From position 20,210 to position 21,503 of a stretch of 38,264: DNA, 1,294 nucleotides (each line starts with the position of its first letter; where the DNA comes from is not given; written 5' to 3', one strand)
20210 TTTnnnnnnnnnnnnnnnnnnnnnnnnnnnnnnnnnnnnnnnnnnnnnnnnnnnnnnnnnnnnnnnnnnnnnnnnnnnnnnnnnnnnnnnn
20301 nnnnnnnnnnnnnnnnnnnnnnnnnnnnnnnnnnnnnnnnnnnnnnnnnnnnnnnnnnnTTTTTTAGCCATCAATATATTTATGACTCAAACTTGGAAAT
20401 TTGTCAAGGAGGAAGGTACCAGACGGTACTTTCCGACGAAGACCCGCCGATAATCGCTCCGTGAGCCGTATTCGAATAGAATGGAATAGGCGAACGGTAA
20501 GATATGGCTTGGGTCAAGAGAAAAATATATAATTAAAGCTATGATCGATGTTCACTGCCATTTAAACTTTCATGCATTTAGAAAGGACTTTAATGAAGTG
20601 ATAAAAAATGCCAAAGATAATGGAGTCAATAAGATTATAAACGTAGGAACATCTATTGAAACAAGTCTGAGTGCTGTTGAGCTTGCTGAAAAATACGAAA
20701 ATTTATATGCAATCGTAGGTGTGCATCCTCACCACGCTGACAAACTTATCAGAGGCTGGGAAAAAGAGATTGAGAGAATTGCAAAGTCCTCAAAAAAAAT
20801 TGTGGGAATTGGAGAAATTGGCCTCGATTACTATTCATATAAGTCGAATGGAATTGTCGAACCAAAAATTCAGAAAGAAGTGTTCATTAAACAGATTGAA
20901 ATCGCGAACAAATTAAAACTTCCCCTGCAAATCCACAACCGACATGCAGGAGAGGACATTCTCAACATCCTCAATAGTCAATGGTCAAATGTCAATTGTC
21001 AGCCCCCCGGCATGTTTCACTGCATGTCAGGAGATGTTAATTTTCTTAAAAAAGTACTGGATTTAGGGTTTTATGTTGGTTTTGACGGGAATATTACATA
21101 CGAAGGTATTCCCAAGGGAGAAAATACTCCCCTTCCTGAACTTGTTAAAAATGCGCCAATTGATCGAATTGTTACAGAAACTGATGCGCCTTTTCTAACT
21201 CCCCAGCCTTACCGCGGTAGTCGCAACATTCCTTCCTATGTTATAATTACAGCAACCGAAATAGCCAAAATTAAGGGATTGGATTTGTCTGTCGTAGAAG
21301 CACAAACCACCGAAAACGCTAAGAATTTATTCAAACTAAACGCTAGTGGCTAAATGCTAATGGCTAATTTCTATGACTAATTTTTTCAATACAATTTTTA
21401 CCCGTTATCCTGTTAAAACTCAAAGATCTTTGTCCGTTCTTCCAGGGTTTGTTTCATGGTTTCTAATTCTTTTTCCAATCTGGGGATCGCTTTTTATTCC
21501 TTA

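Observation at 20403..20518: Repeated 110-135 nt structured module between divergent promoters, including both heat-shock promoters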

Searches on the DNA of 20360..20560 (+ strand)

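Call 8: search_rna_families(source=window, start=20360, end=20560, threshold=evalue, max_evalue=10, show_alignments=2)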
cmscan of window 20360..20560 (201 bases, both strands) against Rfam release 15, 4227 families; matches with E-value up to 10: 3.
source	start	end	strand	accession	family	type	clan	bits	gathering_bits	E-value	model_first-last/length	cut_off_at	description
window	20446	20508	-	RF00820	mir-248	Gene; miRNA;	-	14.1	90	1.9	1-93/93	no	mir-248 microRNA precursor family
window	20505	20560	+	RF01422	snoR116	Gene; snRNA; snoRNA; CD-box;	-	13.5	47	5.9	1-86/86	no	small nucleolar RNA snoR116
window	20461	20555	+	RF00029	Intron_gpII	Intron;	-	12.2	40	4.4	1-77/77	no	Group II catalytic intron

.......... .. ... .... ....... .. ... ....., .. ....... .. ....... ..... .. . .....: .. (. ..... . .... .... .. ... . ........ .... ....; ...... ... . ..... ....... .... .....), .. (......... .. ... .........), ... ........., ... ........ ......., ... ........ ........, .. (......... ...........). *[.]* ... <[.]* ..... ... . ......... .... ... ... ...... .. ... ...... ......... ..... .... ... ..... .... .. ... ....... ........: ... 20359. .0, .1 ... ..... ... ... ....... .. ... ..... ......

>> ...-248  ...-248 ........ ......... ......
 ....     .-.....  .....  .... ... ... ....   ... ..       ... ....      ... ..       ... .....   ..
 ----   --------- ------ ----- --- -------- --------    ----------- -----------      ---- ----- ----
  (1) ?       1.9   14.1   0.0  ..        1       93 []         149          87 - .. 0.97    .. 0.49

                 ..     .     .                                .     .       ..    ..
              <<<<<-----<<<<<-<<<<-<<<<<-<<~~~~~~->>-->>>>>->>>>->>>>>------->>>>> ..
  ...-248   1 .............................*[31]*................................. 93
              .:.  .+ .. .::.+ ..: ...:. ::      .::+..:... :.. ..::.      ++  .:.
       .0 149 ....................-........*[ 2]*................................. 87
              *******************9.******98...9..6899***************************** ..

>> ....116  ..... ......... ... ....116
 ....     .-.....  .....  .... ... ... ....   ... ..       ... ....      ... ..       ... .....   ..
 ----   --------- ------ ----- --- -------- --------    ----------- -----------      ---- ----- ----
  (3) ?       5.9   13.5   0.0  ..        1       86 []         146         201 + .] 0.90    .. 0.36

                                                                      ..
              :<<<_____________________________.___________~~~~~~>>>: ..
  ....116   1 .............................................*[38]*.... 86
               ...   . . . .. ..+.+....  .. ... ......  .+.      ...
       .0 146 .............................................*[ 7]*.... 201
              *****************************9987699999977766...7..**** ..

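Call 61: build_rna_model(alignment_id=A5)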
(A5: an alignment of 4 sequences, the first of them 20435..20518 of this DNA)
Model R2 built from alignment A5 (4 sequences, 103 columns); structure: RNAalifold consensus.
model positions 77; base pairs 24; branch points 0; effective number of sequences 1.5; information 0.735 bits per position. Calibrated on 0.2 Mb of random sequence (short: E-values are rough).
structure used (alignment columns):
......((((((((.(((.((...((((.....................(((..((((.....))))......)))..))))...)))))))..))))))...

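Call 63: search_with_rna_model(model_id=R2, sources=[window, L008, L009, L011, L022, L025, L028, L029, L030, L031, L032], max_evalue=10)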
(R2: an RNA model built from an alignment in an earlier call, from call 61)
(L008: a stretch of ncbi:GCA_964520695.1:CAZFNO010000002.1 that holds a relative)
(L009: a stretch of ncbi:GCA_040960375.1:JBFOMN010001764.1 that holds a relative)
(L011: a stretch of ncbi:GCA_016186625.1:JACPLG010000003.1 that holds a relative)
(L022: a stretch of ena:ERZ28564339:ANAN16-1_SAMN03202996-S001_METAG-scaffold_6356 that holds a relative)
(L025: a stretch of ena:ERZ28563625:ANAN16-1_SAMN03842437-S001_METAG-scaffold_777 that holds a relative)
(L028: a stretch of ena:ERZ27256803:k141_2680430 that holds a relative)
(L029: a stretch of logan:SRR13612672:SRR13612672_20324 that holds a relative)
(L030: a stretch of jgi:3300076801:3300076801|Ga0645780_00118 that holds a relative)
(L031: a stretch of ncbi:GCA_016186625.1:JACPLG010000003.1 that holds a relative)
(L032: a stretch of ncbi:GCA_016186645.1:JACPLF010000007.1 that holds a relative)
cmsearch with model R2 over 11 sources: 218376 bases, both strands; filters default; matches with E-value up to 10: 5.
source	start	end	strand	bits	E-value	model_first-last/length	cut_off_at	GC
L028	820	895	-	99.7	1.2e-24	1-77/77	no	0.5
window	20440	20518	+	97.3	5.7e-24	1-77/77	no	0.51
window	29685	29781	+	81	2.1e-19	1-77/77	no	0.54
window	17995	18071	+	73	3.5e-17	1-77/77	no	0.52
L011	9721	9823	-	26.9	0.00027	1-77/77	no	0.59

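Call 73: search_with_rna_model(model_id=R2, sources=[L033, L034], max_evalue=10, show_alignments=2)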
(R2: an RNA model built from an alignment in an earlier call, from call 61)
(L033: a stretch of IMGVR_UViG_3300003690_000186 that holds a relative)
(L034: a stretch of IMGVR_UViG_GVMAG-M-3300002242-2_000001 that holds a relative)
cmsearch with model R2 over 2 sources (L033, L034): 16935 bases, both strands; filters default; matches with E-value up to 10: 0.
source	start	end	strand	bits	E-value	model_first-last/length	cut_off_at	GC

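Call 81: search_with_rna_model(model_id=R2, sources=[window, L028], max_evalue=1e-10, make_alignment=true)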
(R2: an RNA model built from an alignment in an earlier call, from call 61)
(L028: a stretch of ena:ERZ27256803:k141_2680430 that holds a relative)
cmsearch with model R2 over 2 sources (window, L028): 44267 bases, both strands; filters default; matches with E-value up to 1e-10: 4.
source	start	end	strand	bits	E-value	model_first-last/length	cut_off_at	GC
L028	820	895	-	99.7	2.5e-25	1-77/77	no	0.5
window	20440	20518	+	97.3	1.2e-24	1-77/77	no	0.51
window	29685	29781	+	81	4.3e-20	1-77/77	no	0.54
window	17995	18071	+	73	7.2e-18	1-77/77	no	0.52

Alignment A11: 4 matches aligned to the model, 98 columns, each read 5' to 3' on its own strand. Consensus structure (alignment columns), stored with it:
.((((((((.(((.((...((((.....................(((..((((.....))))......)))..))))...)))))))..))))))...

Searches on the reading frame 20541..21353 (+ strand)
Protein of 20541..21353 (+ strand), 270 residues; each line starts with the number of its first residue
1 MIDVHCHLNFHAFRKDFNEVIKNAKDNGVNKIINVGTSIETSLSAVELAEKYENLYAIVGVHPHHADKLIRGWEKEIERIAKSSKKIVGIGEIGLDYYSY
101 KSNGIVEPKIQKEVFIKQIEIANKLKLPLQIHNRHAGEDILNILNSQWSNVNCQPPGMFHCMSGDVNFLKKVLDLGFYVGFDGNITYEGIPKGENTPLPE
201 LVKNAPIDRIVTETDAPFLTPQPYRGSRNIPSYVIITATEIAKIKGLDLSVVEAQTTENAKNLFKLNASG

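Call 13: search_protein_families(library=pfam, proteins=[window:20541-21353:+], max_evalue=0.01)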
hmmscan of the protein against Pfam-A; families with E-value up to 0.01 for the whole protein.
window:20541-21353:+ (270 aa): 1 family
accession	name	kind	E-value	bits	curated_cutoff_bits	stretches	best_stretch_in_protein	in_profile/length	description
PF01026.27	TatD_DNase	-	7.9e-79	265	27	1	2-265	1-253/253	TatD related DNase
